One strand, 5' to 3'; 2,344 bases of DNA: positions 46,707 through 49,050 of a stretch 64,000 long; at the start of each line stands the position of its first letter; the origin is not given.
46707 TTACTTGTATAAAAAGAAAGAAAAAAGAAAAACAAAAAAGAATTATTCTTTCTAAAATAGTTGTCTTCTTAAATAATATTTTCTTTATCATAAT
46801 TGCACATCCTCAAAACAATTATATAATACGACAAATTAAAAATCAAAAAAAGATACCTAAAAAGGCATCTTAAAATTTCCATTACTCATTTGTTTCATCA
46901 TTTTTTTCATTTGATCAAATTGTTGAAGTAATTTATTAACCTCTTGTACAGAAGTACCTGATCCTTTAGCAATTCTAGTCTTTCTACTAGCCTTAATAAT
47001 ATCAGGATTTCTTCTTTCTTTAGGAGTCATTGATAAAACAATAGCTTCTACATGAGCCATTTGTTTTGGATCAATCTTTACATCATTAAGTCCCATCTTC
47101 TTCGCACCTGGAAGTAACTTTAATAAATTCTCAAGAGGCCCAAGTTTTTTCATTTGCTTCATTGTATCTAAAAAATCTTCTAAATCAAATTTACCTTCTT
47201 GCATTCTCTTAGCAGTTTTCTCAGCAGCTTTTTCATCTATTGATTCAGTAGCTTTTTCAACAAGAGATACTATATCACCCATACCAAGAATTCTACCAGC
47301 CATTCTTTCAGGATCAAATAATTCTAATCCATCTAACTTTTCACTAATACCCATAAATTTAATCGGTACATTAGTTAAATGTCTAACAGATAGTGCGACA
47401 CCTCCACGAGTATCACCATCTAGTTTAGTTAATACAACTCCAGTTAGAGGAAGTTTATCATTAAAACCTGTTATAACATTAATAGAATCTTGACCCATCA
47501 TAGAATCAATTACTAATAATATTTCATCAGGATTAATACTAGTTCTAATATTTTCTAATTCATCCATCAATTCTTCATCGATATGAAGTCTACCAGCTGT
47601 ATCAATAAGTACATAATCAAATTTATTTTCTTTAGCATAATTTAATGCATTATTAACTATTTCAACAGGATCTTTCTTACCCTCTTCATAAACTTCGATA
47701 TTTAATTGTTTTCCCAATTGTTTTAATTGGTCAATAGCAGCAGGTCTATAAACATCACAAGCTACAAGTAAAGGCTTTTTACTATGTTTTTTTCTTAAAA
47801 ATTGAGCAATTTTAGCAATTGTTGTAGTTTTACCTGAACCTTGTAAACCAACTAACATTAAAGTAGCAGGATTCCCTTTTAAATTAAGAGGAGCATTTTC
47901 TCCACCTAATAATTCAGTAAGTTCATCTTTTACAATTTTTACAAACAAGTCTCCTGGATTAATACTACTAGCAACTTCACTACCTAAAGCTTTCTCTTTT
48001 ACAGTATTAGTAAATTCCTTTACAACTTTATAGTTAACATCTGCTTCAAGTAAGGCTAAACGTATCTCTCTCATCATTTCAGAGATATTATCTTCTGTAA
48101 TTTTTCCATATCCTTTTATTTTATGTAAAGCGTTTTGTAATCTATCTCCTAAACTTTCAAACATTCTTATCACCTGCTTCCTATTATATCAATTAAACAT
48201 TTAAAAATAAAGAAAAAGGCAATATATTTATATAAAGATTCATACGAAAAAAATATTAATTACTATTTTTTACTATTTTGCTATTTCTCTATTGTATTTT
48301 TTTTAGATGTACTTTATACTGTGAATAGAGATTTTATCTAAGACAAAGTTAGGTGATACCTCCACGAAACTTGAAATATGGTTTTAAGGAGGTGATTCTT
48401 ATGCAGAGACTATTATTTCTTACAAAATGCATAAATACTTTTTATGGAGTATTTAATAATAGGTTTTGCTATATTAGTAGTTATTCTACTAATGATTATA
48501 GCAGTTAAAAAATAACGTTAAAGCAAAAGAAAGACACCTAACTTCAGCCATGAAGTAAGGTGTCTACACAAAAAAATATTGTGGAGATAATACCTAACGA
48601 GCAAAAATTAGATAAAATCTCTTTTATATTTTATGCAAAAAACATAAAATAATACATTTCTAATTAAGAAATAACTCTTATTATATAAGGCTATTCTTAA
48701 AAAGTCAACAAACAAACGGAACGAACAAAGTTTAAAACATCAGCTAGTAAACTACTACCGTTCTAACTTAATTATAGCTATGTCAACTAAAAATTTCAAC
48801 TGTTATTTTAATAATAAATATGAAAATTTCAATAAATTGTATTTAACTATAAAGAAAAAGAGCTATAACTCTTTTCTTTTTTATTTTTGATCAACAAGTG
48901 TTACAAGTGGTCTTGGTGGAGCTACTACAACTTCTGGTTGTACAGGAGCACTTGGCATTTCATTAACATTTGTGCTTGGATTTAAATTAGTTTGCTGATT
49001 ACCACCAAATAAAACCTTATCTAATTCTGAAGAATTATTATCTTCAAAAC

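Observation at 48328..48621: Inverted-repeat-bounded 294-bp element with a strongly ribosome-bound small ORF, a toxin-like hydrophobic frame and a stable hairpin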

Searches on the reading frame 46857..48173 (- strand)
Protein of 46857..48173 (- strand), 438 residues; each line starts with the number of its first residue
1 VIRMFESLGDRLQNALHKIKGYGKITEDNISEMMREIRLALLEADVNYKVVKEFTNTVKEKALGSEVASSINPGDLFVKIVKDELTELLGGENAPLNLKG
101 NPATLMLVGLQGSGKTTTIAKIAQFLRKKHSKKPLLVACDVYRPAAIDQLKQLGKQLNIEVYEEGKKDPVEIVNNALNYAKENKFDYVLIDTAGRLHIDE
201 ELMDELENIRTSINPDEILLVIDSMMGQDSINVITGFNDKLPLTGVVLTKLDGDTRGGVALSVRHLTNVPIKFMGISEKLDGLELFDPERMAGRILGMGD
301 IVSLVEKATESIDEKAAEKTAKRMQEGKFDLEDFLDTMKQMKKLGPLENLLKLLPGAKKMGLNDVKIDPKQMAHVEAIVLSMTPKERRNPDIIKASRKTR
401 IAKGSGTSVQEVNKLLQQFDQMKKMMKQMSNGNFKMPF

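Call 9: find_encoding_contigs(protein=window:46857-48173:-, flank=6000, max_places=10)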
Protein window:46857-48173:- (438 aa): no gene with exactly this product is on record in the collection.

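Call 11: find_related_loci(query=window:46857-48164:-, collection=genome_contigs, flank=4000)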
Query window:46857-48164:- (435 aa) in genome_contigs; peptide patterns used: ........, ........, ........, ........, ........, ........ (x = any residue, [..] = any of these).
600 stretches matched a pattern (row limit reached: there are more); 569 encode a relative of the query (tblastn E <= 1e-3); the best 80 are kept; 80 distinct loci.
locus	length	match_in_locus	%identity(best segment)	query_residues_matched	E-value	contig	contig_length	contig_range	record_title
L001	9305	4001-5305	91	1-435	0e+0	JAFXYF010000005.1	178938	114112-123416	MAG: Bacilli bacterium isolate RGIG6854 Sheep_Rumen-4__c323003, whole genome shotgun sequence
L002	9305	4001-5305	90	1-435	0e+0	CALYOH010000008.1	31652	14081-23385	MAG: uncultured Bacillales bacterium isolate SRR13040389_bin.19_metaWRAP_v1.3_MAG genome assembly, contig: ERZ8969618.79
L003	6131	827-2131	91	1-435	0e+0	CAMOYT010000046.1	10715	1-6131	MAG: uncultured Firmicutes bacterium isolate SRR873602_bin.119_metaWRAP_v1.3_MAG genome assembly, contig: NODE_15036_len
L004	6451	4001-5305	90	1-435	0e+0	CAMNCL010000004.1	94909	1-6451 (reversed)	MAG: uncultured Bacillales bacterium isolate SRR1222429_bin.142_metaWRAP_v1.3_MAG genome assembly, contig: NODE.249_leng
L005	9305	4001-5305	90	1-435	0e+0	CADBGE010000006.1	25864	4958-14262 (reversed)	MAG: uncultured Erysipelotrichaceae bacterium isolate RUG13941 genome assembly, contig: RUG13941_asm_6, whole genome sho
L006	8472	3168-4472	89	1-435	0e+0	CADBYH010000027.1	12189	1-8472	MAG: uncultured Erysipelotrichaceae bacterium isolate RUG14412 genome assembly, contig: RUG14412_asm_27, whole genome sh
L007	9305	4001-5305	89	1-435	0e+0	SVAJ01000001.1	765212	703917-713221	MAG: Bacillota bacterium isolate SIG199 NODE_2_length_765212_cov_6.972485, whole genome shotgun sequence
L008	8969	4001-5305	89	1-435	0e+0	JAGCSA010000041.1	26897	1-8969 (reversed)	MAG: Bacilli bacterium isolate RGIG10070 Yak_Rumen-1__c1683811, whole genome shotgun sequence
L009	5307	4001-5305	89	1-435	0e+0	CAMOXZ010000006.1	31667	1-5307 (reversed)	MAG: uncultured Bacillales bacterium isolate SRR873606_bin.113_metaWRAP_v1.3_MAG genome assembly, contig: NODE_2088_leng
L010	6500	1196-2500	88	1-435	0e+0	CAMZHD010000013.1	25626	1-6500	MAG TPA_asm: uncultured Bacillales bacterium isolate SRR10912542_bin.29_metaWRAP_v1.3_MAG genome assembly, contig: ERZ14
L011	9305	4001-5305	87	1-435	0e+0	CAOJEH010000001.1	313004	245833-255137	MAG TPA_asm: uncultured Tenericutes bacterium isolate SRR15604498_bin.63_metawrap_v1.3_MAG genome assembly, contig: NODE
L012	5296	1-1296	88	4-435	0e+0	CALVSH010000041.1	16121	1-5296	MAG: uncultured Bacilli bacterium isolate E05__bin245 genome assembly, contig: E05__k127_9749975, whole genome shotgun s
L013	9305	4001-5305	87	1-435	0e+0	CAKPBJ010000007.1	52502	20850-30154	MAG: uncultured Bacilli bacterium isolate REFINED_METABAT215_TOP10_CONTIGS_1500_ASSEMBLY_K77_MERGED__Hadza_MoBio_hadza-A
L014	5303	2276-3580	86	1-435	0e+0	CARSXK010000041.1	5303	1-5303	MAG TPA_asm: uncultured Bacilli bacterium isolate MGBC129510 genome assembly, contig: MGBC129510.41, whole genome shotgu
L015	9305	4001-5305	86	1-435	0e+0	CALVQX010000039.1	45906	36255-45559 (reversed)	MAG: uncultured Bacilli bacterium isolate E07__bin200 genome assembly, contig: E07__k127_6407040, whole genome shotgun s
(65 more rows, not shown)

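Call 24: find_encoding_contigs(protein=window:46857-48164:-, flank=4000, max_places=10)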
Protein window:46857-48164:- (435 aa): 6 contigs read that carry it; 1 place shown.
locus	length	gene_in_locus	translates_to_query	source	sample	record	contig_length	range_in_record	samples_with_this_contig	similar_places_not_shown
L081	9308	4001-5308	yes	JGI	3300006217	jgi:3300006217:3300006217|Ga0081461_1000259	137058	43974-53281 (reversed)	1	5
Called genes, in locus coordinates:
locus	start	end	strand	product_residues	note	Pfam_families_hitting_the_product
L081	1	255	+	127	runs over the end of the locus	PF05810:NinF (weak)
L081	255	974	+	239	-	PF01790:LGT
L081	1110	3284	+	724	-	PF01935:DUF87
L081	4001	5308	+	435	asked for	PF02881:SRP54_N, PF06414:Zeta_toxin (weak), PF13401:AAA_22 (faint), PF00448:SRP54, PF13207:AAA_17 (weak), PF02978:SRP_SPB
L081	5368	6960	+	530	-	PF19484:DUF6020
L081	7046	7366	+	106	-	-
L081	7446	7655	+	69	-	PF01192:RNA_pol_Rpb6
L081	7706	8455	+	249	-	PF21981:RecX_HTH3 (faint), PF02631:RecX_HTH2 (faint)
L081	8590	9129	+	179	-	PF21939:Gp10_C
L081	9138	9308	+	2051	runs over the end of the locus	PF05593:RHS_repeat (faint), PF25023:TEN_YD-shell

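Call 28: list_cluster_members(proteins=[window:46857-48164:-, window:48881-51055:-])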
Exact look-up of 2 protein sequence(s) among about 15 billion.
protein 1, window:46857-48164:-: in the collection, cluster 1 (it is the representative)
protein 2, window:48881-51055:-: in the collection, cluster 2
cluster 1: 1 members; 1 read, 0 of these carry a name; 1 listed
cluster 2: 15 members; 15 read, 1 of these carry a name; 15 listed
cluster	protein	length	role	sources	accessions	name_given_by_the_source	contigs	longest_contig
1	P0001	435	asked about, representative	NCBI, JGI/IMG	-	-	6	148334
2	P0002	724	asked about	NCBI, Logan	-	-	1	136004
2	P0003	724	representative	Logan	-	-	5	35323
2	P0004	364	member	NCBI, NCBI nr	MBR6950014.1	MAG: DUF87 domain-containing protein, partial [Bacilli bacterium] | DUF87 domain-containing protein [Bacilli bacterium]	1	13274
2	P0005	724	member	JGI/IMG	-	-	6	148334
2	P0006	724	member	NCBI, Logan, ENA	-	-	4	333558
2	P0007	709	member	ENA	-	-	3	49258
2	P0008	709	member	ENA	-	-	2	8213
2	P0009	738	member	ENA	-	-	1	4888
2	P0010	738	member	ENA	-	-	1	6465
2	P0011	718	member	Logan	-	-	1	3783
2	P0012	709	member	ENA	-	-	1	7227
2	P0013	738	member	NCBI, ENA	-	-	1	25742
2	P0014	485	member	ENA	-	-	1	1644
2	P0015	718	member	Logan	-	-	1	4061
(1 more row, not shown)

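Call 29: find_encoding_contigs(protein=P0006, flank=3000, max_places=4)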
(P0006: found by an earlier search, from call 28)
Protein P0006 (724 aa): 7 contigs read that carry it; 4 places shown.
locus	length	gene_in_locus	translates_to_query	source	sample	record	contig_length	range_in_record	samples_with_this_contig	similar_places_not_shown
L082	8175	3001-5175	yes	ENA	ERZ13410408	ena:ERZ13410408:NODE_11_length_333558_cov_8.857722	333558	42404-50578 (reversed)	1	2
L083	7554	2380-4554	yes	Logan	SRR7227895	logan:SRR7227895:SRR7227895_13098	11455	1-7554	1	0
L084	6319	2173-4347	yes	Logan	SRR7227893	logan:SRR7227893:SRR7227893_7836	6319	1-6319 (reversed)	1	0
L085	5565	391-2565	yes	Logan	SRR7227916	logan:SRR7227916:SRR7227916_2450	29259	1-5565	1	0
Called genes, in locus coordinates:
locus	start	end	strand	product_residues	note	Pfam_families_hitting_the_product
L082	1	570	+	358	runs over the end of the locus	PF13614:AAA_31 (faint), PF02881:SRP54_N, PF00448:SRP54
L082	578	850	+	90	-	-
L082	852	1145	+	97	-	PF04297:UPF0122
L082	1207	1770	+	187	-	-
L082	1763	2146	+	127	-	PF05810:NinF (weak)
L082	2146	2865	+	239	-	PF01790:LGT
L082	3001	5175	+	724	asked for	PF01935:DUF87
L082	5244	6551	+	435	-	PF02881:SRP54_N, PF06414:Zeta_toxin (weak), PF13401:AAA_22 (faint), PF00448:SRP54, PF13207:AAA_17 (weak), PF02978:SRP_SPB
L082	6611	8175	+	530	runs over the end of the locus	PF19484:DUF6020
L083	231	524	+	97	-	PF04297:UPF0122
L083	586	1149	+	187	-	-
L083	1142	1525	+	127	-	PF05810:NinF (weak)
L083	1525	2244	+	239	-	PF01790:LGT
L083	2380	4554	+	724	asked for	PF01935:DUF87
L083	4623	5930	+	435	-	PF02881:SRP54_N, PF06414:Zeta_toxin (weak), PF13401:AAA_22 (faint), PF00448:SRP54, PF13207:AAA_17 (weak), PF02978:SRP_SPB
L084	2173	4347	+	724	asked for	PF01935:DUF87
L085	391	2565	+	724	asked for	PF01935:DUF87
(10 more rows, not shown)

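Call 30: find_encoding_contigs(protein=P0007, flank=3000, max_places=4)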
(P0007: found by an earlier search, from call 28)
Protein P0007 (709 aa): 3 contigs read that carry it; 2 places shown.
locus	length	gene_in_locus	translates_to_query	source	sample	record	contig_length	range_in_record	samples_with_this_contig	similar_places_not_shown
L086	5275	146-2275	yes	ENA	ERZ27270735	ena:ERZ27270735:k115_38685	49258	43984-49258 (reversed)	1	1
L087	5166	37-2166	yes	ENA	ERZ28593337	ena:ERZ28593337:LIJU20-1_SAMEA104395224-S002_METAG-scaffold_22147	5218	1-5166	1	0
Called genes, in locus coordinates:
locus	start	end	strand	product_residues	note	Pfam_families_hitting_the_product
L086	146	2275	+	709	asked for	PF01935:DUF87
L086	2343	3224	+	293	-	-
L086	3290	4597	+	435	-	PF02881:SRP54_N, PF06414:Zeta_toxin (weak), PF13401:AAA_22 (weak), PF00448:SRP54, PF13207:AAA_17 (faint), PF02978:SRP_SPB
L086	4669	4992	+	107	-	-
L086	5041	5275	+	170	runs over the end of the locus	PF04167:DUF402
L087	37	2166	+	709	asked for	PF01935:DUF87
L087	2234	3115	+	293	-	-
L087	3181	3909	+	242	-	-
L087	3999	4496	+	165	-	PF02978:SRP_SPB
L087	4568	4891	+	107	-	-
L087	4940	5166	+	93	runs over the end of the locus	?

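Call 32: find_encoding_contigs(protein=P0005, flank=3000, max_places=6)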
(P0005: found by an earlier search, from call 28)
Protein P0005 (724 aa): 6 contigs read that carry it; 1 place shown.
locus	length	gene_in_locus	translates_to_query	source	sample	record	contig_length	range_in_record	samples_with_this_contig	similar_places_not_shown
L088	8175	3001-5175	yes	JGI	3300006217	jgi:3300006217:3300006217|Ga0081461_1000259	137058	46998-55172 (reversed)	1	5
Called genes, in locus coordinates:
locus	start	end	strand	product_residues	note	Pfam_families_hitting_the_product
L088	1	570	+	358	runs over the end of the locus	PF13614:AAA_31 (faint), PF02881:SRP54_N, PF00448:SRP54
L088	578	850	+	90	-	-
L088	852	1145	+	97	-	PF04297:UPF0122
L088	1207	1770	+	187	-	-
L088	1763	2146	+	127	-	PF05810:NinF (weak)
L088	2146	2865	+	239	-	PF01790:LGT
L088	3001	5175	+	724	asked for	PF01935:DUF87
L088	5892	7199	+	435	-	PF02881:SRP54_N, PF06414:Zeta_toxin (weak), PF13401:AAA_22 (faint), PF00448:SRP54, PF13207:AAA_17 (weak), PF02978:SRP_SPB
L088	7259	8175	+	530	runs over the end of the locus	PF19484:DUF6020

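Call 33: find_encoding_contigs(protein=P0003, flank=3000, max_places=6)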
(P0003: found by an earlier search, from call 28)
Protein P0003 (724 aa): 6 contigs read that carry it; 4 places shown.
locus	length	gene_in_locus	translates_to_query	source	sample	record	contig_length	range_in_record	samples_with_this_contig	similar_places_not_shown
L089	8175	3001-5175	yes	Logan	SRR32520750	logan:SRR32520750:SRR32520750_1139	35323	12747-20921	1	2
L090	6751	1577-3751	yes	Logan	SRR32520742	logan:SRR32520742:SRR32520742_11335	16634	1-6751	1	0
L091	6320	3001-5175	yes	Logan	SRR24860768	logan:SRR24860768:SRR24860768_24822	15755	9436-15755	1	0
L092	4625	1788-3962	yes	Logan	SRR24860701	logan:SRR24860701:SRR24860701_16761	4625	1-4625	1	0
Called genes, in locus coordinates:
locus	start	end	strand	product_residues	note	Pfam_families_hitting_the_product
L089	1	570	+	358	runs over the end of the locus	PF13614:AAA_31 (faint), PF02881:SRP54_N, PF00448:SRP54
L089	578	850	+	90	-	-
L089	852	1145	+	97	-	PF04297:UPF0122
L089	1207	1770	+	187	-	-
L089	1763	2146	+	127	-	PF05810:NinF (weak)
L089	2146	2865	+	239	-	PF01790:LGT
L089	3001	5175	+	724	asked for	PF01935:DUF87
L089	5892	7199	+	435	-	PF02881:SRP54_N, PF06414:Zeta_toxin (weak), PF13401:AAA_22 (faint), PF00448:SRP54, PF13207:AAA_17 (weak), PF02978:SRP_SPB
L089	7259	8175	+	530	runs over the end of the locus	PF19484:DUF6020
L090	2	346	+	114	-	?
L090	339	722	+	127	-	PF05810:NinF (weak)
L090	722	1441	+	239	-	PF01790:LGT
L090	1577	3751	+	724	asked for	PF01935:DUF87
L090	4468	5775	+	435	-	PF02881:SRP54_N, PF06414:Zeta_toxin (weak), PF13401:AAA_22 (faint), PF00448:SRP54, PF13207:AAA_17 (weak), PF02978:SRP_SPB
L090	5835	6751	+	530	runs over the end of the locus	PF19484:DUF6020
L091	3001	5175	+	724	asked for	PF01935:DUF87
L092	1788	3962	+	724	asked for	PF01935:DUF87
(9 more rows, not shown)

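Call 35: find_encoding_contigs(protein=P0013, flank=3000, max_places=4)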
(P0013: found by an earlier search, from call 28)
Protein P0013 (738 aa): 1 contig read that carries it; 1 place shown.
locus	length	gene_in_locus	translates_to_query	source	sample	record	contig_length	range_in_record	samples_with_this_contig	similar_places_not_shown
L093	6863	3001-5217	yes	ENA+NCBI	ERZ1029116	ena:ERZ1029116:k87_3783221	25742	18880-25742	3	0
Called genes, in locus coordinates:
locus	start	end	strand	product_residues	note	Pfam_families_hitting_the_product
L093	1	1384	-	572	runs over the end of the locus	PF00753:Lactamase_B, PF23023:Anti-Pycsar_Apyc1 (weak), PF12706:Lactamase_B_2, PF22505:RNase_J_b_CASP, PF07521:RMMBL, PF17770:RNase_J_C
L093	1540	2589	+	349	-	PF13614:AAA_31 (faint), PF01656:CbiA (faint), PF02881:SRP54_N, PF00448:SRP54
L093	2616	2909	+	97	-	PF04297:UPF0122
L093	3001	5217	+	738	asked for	PF01935:DUF87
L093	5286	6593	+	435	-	PF02881:SRP54_N, PF13207:AAA_17 (faint), PF06414:Zeta_toxin (faint), PF13401:AAA_22 (weak), PF00448:SRP54, PF16575:CLP1_P (faint), PF02978:SRP_SPB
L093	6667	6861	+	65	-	?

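Call 36: find_encoding_contigs(protein=P0011, flank=3000, max_places=4)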
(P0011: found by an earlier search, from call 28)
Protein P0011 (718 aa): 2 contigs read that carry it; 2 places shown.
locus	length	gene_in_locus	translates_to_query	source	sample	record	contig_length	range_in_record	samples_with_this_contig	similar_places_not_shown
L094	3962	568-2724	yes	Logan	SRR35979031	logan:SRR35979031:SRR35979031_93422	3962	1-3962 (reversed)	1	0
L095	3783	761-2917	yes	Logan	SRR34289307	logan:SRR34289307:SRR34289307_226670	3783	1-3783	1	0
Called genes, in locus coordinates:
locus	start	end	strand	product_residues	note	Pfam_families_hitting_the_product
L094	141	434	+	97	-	PF04297:UPF0122, PF04545:Sigma70_r4 (faint)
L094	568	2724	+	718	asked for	PF01935:DUF87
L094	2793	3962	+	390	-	?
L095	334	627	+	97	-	PF04297:UPF0122, PF04545:Sigma70_r4 (faint)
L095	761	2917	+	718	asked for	PF01935:DUF87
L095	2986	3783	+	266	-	?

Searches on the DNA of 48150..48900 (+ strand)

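Call 4: search_rna_families(source=window, start=48150, end=48900, threshold=evalue, max_evalue=10, show_alignments=3)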
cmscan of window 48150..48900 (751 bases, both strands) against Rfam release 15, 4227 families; matches with E-value up to 10: 5.
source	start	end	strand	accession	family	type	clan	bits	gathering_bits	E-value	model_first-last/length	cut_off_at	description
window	48692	48786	-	RF01206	snoR109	Gene; snRNA; snoRNA; HACA-box;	-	16.8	34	7.1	1-92/92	no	Small nucleolar RNA snoR109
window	48512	48634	-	RF01459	rliE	Gene; sRNA;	-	15.6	90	6.5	73-199/222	no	Listeria sRNA rliE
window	48401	48432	+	RF01160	sn2841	Gene; snRNA; snoRNA; CD-box;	-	15.2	45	5.3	1-72/72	no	Small nucleolar RNA sn2841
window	48848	48887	+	RF04343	Plastid-psbA-2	Cis-reg;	CL00153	15.2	55.8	9.1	1-60/60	no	Plastid-psbA-2 3UTR RNA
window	48855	48873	-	RF00066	U7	Gene; snRNA;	-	13.3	34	4.7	1-62/62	no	U7 small nuclear RNA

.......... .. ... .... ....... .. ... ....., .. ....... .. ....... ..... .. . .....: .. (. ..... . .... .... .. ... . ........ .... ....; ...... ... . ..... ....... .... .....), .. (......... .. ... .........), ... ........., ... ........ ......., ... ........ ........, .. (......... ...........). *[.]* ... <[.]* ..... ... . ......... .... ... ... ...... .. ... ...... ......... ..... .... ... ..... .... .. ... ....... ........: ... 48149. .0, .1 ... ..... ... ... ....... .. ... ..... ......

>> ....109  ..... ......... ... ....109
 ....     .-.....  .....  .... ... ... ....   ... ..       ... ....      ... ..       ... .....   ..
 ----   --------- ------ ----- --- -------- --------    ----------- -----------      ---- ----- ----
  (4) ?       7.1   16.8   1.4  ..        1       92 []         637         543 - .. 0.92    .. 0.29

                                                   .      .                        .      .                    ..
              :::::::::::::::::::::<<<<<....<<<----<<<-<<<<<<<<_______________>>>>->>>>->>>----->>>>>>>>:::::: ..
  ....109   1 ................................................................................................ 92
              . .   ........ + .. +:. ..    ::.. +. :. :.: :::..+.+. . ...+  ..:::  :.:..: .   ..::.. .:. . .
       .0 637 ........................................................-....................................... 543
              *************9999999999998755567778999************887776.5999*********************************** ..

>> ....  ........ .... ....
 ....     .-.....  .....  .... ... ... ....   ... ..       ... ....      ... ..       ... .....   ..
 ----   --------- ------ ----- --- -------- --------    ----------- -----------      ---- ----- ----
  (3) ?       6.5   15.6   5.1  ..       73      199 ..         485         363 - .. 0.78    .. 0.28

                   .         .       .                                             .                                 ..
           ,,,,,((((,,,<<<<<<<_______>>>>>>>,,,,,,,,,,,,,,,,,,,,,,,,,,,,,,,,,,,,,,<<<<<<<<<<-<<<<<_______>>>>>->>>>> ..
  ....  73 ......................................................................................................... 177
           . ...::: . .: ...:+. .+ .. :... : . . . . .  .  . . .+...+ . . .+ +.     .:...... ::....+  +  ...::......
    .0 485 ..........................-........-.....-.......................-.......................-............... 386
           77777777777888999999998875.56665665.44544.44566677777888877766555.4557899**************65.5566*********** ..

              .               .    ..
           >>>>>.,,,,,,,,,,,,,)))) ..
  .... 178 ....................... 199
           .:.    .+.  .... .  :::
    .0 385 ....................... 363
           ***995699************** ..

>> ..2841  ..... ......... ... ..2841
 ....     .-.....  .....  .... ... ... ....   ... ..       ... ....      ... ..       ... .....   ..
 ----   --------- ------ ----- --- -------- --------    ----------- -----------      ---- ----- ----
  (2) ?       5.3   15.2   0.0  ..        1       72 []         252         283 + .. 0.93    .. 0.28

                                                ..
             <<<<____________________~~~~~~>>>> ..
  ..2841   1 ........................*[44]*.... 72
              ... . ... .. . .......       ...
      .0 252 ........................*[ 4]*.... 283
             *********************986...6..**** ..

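Call 18: search_dna_similar(query=window:48199-48860:+, collection=phages, mode=distant, max_evalue=0.01)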
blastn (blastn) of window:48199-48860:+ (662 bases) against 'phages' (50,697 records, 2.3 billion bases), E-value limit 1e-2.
No match.

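Call 19: search_dna_similar(query=window:48199-48860:+, collection=plasmids, mode=distant, max_evalue=0.01)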
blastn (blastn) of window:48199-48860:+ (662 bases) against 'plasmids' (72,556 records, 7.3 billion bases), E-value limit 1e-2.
No match.
